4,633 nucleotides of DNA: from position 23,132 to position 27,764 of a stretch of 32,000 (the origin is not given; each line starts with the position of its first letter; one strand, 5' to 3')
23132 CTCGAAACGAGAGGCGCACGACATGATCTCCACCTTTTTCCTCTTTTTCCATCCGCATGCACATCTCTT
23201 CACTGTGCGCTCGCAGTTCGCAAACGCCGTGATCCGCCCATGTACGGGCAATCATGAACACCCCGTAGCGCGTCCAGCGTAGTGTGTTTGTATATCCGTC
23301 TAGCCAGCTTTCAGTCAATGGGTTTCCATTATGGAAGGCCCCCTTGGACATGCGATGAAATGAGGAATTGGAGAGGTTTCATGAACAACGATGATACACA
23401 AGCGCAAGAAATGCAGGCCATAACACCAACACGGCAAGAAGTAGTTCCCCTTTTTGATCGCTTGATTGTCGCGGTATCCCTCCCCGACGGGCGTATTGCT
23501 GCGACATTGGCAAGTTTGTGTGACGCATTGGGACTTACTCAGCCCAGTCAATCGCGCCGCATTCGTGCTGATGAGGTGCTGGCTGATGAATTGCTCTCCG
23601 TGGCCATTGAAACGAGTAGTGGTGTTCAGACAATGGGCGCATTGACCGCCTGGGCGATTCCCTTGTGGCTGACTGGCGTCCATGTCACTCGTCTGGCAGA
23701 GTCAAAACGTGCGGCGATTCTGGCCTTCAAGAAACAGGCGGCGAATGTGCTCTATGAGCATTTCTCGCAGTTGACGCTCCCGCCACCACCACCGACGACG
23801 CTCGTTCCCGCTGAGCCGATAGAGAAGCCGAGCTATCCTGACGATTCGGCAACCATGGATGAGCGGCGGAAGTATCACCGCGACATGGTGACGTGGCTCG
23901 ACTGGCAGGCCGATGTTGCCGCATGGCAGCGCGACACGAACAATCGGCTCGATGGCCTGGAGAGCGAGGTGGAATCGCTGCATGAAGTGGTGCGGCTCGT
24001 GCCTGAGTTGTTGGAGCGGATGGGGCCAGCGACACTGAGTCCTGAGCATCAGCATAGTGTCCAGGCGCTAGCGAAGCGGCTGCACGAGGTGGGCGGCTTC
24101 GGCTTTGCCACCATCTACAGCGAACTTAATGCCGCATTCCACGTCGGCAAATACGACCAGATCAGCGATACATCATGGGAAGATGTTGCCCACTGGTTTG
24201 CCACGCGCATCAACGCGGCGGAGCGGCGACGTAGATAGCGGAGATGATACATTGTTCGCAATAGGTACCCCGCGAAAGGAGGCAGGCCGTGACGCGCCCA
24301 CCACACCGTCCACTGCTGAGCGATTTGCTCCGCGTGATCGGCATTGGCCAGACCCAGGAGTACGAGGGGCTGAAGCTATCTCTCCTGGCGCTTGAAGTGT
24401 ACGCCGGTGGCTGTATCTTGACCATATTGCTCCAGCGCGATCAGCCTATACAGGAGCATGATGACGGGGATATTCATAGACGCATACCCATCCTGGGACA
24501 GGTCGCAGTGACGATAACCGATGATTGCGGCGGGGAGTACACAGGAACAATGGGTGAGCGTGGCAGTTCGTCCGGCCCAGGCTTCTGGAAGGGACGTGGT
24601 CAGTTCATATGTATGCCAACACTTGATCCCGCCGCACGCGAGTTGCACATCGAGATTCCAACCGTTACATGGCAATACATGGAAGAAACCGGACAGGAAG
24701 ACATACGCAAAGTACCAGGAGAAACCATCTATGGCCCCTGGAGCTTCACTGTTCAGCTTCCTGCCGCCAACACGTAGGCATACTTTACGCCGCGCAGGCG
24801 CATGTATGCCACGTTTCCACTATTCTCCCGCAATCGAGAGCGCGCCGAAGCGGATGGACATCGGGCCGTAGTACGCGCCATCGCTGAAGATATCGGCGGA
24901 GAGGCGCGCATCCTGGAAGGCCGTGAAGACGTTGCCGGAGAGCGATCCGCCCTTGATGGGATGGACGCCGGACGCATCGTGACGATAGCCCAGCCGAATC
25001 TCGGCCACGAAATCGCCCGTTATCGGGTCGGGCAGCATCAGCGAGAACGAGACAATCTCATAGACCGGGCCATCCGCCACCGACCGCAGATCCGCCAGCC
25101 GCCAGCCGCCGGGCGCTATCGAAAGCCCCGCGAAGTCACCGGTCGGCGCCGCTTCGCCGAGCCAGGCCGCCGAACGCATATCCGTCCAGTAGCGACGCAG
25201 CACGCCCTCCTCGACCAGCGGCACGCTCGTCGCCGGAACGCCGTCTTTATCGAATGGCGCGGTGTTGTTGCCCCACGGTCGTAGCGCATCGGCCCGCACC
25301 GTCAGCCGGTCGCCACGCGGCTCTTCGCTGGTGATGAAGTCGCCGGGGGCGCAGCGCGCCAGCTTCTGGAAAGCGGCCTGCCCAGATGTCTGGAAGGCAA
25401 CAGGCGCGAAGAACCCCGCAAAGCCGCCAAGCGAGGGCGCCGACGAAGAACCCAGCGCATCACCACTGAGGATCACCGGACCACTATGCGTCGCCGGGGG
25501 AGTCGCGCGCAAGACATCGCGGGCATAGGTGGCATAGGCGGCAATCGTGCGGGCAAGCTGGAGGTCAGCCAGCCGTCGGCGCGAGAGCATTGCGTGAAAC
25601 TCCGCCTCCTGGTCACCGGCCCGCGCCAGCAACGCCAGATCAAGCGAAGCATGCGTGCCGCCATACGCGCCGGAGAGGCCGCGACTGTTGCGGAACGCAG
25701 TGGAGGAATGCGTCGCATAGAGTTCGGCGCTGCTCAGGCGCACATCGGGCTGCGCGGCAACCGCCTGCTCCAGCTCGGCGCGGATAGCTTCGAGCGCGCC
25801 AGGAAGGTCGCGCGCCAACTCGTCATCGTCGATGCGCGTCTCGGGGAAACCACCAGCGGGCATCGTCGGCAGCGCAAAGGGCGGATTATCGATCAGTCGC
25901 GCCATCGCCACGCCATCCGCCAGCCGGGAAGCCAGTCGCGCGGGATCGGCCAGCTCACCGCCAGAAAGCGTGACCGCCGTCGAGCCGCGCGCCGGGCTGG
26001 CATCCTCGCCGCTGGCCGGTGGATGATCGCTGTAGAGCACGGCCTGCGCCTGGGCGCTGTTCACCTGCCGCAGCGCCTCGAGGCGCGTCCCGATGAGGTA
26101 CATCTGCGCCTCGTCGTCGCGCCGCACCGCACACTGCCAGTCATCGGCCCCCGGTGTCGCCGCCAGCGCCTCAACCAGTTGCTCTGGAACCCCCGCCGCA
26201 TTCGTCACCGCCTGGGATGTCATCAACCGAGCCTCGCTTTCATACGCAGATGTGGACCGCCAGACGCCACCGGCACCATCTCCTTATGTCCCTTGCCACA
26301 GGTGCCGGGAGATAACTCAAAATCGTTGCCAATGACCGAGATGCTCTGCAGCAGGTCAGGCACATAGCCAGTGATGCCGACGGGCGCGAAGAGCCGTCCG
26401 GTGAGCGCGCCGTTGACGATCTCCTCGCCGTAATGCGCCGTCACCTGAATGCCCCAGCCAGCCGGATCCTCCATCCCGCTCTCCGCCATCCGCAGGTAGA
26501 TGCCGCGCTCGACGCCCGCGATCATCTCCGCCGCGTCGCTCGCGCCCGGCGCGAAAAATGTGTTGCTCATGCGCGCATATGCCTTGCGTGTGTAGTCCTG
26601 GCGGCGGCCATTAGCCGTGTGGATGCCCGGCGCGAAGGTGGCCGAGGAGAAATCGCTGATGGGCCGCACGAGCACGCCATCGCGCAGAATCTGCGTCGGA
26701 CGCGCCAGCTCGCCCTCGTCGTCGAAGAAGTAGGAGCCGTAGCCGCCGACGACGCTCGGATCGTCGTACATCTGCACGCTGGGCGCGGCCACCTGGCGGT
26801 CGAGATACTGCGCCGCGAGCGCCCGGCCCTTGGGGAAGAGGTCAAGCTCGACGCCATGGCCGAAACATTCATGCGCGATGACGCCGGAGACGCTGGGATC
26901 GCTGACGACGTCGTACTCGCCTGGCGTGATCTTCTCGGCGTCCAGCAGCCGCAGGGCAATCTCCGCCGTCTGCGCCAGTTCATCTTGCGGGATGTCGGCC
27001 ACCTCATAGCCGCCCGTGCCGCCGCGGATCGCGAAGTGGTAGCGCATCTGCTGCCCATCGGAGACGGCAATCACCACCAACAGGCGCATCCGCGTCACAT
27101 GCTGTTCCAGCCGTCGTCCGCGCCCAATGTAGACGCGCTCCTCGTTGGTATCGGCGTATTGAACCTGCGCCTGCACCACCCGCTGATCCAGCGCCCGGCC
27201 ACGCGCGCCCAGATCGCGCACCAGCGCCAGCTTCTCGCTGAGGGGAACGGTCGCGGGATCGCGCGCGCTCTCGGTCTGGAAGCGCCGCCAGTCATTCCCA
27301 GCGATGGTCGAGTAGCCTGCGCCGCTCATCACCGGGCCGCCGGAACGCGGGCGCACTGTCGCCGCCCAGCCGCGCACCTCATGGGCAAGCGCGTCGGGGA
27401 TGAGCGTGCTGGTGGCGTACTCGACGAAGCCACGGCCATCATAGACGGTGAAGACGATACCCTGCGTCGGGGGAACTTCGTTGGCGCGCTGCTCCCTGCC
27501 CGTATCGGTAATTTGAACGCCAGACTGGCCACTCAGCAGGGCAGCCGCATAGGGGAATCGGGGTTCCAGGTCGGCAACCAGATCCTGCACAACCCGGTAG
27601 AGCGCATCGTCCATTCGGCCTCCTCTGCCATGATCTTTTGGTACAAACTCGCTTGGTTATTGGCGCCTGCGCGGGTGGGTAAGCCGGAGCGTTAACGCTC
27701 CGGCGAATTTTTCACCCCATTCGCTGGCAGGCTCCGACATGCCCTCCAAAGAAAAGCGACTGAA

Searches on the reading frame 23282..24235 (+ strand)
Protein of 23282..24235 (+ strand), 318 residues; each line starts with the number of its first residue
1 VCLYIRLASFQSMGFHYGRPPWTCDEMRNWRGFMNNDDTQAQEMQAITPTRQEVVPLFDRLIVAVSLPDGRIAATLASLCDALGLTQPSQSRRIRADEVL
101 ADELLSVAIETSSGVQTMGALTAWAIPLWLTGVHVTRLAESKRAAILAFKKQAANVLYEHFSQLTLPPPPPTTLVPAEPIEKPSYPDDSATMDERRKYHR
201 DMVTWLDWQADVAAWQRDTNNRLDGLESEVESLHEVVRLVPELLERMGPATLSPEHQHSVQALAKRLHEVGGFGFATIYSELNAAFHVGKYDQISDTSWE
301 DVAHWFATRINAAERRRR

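Call 35: search_protein_families(library=pfam, proteins=[window:23282-24235:+], max_evalue=0.001)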
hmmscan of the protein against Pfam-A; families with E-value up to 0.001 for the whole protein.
window:23282-24235:+ (318 aa): 1 family
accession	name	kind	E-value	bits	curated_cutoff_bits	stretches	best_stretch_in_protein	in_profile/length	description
PF10547.14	P22_AR_N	-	1.2e-12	48.5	30.7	1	55-163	3-111/115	P22_AR N-terminal domain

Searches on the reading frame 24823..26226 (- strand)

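Call 35: search_protein_families(library=pfam, proteins=[window:24823-26226:-], max_evalue=0.001)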
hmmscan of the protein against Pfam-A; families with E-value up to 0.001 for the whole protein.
window:24823-26226:- (468 aa): 2 families
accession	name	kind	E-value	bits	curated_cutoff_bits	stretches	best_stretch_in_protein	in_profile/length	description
PF19289.4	PmbA_TldD_3rd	-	2.6e-17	63.2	22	1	306-467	48-220/220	PmbA/TldA metallopeptidase C-terminal domain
PF19290.4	PmbA_TldD_2nd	-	0.00097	20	20.9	0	151-228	17-101/109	PmbA/TldA metallopeptidase central domain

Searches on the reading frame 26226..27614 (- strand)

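Call 35: search_protein_families(library=pfam, proteins=[window:26226-27614:-], max_evalue=0.001)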
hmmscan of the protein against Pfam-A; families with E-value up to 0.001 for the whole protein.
window:26226-27614:- (463 aa): 2 families
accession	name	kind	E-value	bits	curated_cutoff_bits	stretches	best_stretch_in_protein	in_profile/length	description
PF19289.4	PmbA_TldD_3rd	-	5.2e-40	137.4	22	1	231-459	1-214/220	PmbA/TldA metallopeptidase C-terminal domain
PF19290.4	PmbA_TldD_2nd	-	1.3e-06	29.3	20.9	1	119-222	2-103/109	PmbA/TldA metallopeptidase central domain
